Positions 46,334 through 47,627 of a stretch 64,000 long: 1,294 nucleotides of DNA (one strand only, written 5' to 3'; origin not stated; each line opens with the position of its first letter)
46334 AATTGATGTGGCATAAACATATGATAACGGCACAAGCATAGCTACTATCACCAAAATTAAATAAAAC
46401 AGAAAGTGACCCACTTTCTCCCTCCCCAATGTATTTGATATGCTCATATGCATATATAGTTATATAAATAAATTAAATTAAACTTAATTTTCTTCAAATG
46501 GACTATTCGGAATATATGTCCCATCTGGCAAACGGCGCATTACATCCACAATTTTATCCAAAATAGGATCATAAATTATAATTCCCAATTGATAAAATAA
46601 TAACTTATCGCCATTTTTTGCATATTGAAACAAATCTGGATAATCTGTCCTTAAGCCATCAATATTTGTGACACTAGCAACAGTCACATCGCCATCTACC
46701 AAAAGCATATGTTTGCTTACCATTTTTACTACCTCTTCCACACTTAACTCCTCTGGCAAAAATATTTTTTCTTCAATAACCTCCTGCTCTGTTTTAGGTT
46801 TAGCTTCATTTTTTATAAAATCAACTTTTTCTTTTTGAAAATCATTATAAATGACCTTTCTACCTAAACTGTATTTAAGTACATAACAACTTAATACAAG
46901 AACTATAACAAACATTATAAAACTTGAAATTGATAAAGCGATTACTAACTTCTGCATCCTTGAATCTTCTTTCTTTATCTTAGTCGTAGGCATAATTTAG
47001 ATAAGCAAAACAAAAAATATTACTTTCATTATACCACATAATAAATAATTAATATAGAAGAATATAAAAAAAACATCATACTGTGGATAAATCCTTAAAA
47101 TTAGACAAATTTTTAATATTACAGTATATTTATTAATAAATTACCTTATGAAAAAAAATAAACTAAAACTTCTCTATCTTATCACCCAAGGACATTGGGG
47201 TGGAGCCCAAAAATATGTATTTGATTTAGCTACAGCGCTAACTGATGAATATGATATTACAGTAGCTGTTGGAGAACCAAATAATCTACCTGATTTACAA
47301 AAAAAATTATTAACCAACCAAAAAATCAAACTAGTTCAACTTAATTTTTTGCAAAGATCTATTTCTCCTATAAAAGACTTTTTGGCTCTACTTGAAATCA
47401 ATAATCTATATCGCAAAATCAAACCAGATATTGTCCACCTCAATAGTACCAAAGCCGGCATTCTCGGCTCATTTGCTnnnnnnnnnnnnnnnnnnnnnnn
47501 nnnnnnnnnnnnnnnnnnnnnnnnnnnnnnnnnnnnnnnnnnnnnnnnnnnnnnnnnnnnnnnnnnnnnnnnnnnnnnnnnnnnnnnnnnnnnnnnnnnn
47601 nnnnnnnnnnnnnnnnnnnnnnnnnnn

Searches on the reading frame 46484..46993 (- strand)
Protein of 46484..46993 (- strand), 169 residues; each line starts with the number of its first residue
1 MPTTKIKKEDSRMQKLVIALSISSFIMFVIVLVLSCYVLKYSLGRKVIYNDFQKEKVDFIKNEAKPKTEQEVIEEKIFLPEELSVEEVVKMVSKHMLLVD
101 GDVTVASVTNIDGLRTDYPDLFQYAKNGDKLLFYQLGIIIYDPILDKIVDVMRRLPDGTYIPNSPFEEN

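Call 64: find_encoding_contigs(protein=window:46487-46993:-, flank=2500, max_places=10)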
Protein window:46487-46993:- (169 aa): 24 contigs read that carry it; 10 places shown.
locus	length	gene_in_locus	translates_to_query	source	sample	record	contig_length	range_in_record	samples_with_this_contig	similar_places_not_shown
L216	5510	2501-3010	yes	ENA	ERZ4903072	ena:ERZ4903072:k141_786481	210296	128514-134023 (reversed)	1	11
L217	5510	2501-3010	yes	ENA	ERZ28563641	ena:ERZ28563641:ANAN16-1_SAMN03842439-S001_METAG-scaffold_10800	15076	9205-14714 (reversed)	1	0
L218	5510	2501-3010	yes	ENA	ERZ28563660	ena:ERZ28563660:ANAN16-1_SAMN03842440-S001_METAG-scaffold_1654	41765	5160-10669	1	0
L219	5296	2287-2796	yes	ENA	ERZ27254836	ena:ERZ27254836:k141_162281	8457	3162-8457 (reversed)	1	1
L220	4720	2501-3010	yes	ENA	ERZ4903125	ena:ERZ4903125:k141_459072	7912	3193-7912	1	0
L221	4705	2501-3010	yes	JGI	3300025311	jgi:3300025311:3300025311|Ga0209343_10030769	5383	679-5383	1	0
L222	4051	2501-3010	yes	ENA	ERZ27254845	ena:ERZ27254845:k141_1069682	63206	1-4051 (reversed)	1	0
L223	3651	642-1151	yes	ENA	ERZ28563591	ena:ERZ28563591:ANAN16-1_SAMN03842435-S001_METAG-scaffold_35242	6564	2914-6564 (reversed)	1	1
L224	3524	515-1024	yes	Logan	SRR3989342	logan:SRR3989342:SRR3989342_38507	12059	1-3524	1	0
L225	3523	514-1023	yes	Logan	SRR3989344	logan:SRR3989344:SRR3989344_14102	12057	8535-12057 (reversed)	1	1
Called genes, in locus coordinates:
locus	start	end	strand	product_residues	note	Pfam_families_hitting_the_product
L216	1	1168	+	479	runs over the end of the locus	PF09852:DUF2079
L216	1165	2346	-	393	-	PF13477:Glyco_trans_4_2, PF13439:Glyco_transf_4, PF13579:Glyco_trans_4_4, PF00534:Glycos_transf_1, PF13692:Glyco_trans_1_4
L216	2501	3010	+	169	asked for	-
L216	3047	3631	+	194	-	-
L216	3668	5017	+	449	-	-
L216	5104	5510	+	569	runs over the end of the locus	PF02366:PMT, PF13231:PMT_2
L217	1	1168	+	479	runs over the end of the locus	PF09852:DUF2079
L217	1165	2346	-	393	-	PF13477:Glyco_trans_4_2, PF13439:Glyco_transf_4, PF13579:Glyco_trans_4_4, PF00534:Glycos_transf_1, PF13692:Glyco_trans_1_4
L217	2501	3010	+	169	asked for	-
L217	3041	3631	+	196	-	-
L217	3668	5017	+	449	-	-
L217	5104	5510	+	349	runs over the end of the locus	-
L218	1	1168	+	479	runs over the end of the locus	PF09852:DUF2079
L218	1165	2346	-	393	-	PF13477:Glyco_trans_4_2, PF13439:Glyco_transf_4, PF13579:Glyco_trans_4_4, PF00534:Glycos_transf_1, PF13692:Glyco_trans_1_4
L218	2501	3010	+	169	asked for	-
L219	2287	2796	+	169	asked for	-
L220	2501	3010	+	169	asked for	-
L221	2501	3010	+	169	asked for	-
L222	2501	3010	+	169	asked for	-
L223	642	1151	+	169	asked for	-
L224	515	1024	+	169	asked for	-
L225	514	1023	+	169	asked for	-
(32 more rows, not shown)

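Call 80: search_protein_families(library=pfam, proteins=[window:46484-46993:-], max_evalue=0.001)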
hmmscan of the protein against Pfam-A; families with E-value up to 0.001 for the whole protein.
window:46484-46993:- (169 aa): 0 families

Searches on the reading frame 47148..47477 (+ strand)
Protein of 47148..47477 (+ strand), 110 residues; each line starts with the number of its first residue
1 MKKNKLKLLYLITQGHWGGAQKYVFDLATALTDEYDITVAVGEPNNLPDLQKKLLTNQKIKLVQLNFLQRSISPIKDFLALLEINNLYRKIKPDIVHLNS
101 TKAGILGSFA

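Call 36: find_homologous_proteins(query=window:47148-47477:+, max_evalue=1e-10)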
Query window:47148-47477:+ (110 aa): 5 proteins with E <= 1e-10 among 8 candidates.
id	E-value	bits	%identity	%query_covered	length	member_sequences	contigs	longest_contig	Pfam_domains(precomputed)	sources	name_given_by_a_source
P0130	8.3e-34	134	61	100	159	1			PF13477.13,PF13579.13,PF13439.13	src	-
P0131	1.5e-33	133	57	98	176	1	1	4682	PF13477.13,PF13579.13,PF13439.13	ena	-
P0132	4.4e-17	80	50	95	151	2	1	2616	PF13477.13,PF13579.13,PF13439.13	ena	-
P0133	5.4e-15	73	50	95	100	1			-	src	-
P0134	1.0e-14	72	50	95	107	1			PF13477.13,PF13439.13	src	-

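Call 38: find_encoding_contigs(protein=P0131, flank=3000, max_places=3)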
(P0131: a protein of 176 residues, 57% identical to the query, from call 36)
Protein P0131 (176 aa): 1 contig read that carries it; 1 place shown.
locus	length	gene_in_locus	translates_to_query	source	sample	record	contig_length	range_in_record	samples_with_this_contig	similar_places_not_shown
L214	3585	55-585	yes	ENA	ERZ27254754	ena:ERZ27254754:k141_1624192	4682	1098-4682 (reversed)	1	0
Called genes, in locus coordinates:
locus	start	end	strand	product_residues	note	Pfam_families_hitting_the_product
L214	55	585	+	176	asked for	PF13477:Glyco_trans_4_2 (faint), PF13439:Glyco_transf_4, PF13579:Glyco_trans_4_4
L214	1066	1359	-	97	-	-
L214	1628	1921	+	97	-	PF00166:Cpn10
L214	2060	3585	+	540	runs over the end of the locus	PF00118:Cpn60_TCP1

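Call 39: find_encoding_contigs(protein=P0132, flank=3000, max_places=3)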
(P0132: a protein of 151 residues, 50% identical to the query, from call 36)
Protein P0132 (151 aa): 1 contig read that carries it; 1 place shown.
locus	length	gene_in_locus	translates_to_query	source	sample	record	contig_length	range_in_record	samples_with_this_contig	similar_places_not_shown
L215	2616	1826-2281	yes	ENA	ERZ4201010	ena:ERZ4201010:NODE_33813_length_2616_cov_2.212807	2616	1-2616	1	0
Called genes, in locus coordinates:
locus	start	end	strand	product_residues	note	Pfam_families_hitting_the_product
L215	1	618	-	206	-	?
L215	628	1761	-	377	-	PF13439:Glyco_transf_4, PF13579:Glyco_trans_4_4, PF20706:GT4-conflict (weak), PF00534:Glycos_transf_1, PF13692:Glyco_trans_1_4, PF13524:Glyco_trans_1_2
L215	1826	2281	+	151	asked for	PF13477:Glyco_trans_4_2, PF13439:Glyco_transf_4, PF13579:Glyco_trans_4_4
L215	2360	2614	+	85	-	?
